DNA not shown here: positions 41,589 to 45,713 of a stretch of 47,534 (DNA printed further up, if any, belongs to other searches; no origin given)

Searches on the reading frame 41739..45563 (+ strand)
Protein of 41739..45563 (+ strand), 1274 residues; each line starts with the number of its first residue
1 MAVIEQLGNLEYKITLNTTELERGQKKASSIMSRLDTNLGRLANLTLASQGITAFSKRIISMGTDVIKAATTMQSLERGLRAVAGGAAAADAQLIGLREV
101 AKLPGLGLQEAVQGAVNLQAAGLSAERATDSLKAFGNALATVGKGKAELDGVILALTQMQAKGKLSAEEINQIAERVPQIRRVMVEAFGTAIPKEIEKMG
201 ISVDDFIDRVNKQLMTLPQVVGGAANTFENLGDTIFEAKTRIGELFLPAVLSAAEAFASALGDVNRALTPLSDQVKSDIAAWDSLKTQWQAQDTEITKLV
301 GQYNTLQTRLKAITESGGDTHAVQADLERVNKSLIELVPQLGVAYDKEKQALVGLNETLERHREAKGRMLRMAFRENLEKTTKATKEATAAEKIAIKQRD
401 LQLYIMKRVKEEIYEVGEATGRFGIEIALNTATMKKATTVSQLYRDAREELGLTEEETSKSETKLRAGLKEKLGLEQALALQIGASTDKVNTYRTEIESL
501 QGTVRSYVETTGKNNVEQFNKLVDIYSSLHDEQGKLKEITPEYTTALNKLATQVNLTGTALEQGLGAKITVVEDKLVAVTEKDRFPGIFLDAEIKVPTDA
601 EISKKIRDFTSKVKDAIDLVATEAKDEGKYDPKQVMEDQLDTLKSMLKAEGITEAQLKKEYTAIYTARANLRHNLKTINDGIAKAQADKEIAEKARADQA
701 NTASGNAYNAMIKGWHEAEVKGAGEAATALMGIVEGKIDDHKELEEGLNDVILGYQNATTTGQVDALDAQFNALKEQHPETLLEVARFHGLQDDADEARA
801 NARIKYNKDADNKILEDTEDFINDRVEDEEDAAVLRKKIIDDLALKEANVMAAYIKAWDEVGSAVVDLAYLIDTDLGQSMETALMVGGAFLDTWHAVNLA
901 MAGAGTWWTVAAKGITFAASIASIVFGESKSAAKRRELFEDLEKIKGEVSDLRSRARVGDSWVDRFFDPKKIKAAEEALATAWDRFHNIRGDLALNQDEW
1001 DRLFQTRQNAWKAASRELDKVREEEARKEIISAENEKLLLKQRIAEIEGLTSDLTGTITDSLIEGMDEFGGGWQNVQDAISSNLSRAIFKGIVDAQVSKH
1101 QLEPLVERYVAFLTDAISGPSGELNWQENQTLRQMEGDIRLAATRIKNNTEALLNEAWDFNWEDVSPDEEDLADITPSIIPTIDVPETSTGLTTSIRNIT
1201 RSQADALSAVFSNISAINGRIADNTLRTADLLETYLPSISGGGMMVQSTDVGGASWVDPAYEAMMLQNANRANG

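Call 9: search_protein_families(library=phrogs, proteins=[window:41739-45563:+], max_evalue=0.001)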
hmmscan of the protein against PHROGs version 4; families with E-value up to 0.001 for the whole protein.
window:41739-45563:+ (1274 aa): 6 families
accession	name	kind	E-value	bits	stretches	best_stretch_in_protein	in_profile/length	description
phrog_973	-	tail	1.2e-13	50.9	1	6-177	57-242/1465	tail length tape measure protein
phrog_2335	-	tail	7.6e-13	48.3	1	20-828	451-1237/1536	tail length tape measure protein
phrog_9807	-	tail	6.4e-12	44.7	1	62-241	327-507/1972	tail length tape measure protein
phrog_12798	-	tail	3.8e-10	39.6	1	57-198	53-194/1031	tail length tape measure protein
phrog_1686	-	tail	8.5e-10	38.1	1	25-229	87-293/1224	tail length tape measure protein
phrog_339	-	tail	9.3e-07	28.4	1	6-223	5-237/1123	tail length tape measure protein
